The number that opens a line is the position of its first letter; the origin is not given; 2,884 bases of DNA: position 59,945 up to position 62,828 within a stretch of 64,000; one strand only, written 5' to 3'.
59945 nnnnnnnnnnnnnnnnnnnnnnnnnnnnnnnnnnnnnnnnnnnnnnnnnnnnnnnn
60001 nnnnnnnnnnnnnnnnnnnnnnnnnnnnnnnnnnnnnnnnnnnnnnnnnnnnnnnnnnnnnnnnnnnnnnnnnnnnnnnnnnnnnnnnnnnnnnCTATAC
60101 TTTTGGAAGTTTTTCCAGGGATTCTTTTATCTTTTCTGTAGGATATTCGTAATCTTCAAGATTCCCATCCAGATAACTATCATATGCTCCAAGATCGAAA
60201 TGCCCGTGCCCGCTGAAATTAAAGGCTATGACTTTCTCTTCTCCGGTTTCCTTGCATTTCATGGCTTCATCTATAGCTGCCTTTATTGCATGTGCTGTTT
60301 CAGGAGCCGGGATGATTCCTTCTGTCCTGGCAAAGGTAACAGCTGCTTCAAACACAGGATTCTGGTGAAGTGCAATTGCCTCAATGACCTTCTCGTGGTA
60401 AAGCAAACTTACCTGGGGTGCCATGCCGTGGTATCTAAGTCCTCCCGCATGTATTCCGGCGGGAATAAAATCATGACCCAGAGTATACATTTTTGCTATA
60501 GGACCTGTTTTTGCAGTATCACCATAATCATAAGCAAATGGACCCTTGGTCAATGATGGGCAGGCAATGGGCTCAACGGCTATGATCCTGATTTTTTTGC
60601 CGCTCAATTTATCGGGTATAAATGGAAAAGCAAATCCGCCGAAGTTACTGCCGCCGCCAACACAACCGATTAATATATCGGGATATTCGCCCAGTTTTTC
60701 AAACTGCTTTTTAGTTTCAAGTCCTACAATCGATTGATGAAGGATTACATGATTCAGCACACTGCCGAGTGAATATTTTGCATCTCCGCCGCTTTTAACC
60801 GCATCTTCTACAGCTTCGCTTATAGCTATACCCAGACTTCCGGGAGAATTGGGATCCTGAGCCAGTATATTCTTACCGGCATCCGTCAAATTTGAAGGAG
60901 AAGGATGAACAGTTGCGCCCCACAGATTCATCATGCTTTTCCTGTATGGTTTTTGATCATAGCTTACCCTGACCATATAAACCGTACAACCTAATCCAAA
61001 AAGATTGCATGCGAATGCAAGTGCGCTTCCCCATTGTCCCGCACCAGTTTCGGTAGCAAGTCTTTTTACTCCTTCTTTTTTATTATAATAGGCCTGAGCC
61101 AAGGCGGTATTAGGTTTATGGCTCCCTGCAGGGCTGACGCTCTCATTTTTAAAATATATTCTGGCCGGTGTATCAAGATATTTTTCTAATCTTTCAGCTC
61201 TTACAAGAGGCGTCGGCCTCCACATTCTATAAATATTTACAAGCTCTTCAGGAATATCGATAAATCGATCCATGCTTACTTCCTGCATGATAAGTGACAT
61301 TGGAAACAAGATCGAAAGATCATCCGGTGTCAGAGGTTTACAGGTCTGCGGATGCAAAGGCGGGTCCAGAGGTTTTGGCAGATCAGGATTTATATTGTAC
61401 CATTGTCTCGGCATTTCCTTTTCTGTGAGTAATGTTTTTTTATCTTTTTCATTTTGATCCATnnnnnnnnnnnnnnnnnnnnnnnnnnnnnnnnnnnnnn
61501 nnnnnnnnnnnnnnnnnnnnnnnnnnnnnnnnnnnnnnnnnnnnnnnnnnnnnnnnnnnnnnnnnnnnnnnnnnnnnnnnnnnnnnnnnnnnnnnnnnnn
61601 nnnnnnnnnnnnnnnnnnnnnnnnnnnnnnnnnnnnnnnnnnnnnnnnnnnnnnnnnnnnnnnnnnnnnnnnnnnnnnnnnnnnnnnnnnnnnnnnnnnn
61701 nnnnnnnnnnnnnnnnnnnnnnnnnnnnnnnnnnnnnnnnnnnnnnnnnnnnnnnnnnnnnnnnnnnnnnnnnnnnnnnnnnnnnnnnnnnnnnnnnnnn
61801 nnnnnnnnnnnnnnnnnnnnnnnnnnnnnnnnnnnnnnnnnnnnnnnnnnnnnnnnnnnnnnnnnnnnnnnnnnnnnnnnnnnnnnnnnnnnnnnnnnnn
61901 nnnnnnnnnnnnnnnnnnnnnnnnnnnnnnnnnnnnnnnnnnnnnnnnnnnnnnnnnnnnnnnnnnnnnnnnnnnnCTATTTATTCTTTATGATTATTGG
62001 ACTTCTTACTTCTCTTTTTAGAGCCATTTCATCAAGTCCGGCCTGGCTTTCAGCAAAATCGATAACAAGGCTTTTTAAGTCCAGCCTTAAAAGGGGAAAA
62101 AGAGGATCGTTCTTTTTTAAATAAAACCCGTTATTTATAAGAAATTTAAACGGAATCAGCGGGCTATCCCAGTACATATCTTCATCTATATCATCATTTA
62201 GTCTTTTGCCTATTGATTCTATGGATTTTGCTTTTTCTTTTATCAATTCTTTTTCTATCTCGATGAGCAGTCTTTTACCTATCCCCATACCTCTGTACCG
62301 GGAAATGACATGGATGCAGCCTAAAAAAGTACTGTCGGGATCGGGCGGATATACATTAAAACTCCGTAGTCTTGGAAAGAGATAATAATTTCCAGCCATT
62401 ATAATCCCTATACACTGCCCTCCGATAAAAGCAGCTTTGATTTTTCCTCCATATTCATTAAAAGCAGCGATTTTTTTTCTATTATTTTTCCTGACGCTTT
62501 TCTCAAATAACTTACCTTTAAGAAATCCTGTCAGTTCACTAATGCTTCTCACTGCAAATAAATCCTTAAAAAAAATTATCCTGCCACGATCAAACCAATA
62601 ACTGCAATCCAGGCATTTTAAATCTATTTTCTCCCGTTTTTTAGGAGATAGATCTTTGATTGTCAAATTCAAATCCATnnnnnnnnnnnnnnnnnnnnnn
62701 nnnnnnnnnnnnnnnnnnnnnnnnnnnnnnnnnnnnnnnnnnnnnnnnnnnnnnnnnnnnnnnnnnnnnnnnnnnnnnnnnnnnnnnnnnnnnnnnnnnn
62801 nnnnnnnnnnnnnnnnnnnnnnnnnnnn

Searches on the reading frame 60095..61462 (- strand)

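Call 15: search_protein_families(library=pfam, proteins=[window:60095-61462:-], max_evalue=0.001)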
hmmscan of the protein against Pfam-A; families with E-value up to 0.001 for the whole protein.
window:60095-61462:- (455 aa): 1 family
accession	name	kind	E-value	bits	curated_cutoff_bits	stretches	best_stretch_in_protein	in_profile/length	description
PF00291.31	PALP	-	1.6e-45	156.2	35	1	81-418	5-295/295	Pyridoxal-phosphate dependent enzyme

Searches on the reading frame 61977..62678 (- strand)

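Call 15: search_protein_families(library=pfam, proteins=[window:61977-62678:-], max_evalue=0.001)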
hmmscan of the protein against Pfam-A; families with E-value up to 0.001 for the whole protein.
window:61977-62678:- (233 aa): 1 family
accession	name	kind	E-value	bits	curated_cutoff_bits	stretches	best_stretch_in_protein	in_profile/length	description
PF00583.31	Acetyltransf_1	-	3.4e-07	31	20.7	1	77-156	32-98/116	Acetyltransferase (GNAT) family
